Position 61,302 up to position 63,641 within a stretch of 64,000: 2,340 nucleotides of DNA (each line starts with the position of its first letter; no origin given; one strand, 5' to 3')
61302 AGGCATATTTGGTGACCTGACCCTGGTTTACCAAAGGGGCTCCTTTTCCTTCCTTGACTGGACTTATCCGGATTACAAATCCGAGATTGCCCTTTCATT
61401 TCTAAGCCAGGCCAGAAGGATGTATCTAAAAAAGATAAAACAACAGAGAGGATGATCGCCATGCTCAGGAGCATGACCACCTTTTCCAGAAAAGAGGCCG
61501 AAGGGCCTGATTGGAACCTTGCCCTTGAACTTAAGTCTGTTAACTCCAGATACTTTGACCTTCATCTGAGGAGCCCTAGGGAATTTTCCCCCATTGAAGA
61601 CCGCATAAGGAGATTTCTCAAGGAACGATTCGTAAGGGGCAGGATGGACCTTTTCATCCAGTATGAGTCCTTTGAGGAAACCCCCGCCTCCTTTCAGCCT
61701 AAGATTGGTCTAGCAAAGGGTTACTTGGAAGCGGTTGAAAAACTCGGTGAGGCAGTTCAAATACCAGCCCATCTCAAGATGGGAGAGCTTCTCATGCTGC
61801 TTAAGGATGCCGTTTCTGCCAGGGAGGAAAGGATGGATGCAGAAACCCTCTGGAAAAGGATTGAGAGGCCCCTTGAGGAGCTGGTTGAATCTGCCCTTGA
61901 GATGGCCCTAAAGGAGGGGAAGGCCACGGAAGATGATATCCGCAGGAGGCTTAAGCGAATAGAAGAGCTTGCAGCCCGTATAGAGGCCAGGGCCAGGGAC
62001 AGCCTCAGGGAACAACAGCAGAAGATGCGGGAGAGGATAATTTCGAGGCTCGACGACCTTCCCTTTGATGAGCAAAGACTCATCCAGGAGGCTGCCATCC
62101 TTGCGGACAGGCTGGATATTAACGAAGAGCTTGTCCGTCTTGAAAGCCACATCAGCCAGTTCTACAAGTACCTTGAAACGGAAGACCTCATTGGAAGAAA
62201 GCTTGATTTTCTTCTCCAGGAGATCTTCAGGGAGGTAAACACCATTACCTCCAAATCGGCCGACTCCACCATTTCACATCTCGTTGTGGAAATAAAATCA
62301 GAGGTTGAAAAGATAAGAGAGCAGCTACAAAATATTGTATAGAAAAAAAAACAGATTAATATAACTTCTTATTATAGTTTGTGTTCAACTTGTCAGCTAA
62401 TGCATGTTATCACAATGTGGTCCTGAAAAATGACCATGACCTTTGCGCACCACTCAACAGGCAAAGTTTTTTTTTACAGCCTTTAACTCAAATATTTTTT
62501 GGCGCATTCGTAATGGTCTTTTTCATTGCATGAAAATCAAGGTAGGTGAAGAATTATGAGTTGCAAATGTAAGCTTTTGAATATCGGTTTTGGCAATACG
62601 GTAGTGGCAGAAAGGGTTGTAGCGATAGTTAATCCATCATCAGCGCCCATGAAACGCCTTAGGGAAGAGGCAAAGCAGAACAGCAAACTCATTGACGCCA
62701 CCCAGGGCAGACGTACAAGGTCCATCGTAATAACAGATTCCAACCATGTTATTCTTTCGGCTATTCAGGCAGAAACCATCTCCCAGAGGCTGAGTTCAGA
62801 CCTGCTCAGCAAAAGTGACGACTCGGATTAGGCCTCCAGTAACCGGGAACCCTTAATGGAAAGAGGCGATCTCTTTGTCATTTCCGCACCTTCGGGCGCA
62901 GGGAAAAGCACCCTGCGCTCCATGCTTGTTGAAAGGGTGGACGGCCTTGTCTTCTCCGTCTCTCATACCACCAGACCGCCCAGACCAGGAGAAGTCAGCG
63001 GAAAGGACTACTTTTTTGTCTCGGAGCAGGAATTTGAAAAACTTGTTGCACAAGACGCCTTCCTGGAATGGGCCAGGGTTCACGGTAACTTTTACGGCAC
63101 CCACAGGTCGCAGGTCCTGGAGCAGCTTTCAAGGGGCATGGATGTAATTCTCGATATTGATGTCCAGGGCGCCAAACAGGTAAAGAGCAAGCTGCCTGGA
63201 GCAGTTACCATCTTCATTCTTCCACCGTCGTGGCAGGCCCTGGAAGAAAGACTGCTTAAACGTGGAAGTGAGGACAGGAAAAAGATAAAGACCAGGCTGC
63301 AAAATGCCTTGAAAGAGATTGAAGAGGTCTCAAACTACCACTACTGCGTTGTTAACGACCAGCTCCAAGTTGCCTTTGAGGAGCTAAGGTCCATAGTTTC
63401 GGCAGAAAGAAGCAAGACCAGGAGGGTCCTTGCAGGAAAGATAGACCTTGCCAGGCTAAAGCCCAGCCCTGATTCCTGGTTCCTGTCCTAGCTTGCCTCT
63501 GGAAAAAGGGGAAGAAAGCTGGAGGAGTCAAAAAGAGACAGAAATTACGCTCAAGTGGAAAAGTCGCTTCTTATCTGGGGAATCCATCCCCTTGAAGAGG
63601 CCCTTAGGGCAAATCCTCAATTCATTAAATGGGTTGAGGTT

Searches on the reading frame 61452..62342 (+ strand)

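Call 50: search_protein_families(library=pfam, proteins=[window:61452-62342:+], max_evalue=0.001)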
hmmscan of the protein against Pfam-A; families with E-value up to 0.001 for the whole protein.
window:61452-62342:+ (296 aa): 2 families
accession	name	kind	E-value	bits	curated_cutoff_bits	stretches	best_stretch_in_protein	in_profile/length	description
PF08340.16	YicC-like_C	-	2.1e-41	141.3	27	1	177-295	1-119/120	Endoribonuclease YicC-like, C-terminal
PF03755.18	YicC-like_N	-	3.2e-33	115.7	25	1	5-159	1-154/156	Endoribonuclease YicC-like, N-terminal region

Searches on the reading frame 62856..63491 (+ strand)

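Call 50: search_protein_families(library=pfam, proteins=[window:62856-63491:+], max_evalue=0.001)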
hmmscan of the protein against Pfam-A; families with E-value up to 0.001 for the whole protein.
window:62856-63491:+ (211 aa): 3 families
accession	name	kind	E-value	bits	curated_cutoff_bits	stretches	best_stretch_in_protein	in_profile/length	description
PF00625.27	Guanylate_kin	-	7.8e-51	172.8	25.2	1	6-183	4-181/182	Guanylate kinase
PF08988.15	T3SS_needle_E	-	0.00039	21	22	0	128-164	3-39/67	Type III secretion system, cytoplasmic E component of needle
PF13401.12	AAA_22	-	0.00052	20.8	27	0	6-198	7-126/130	AAA domain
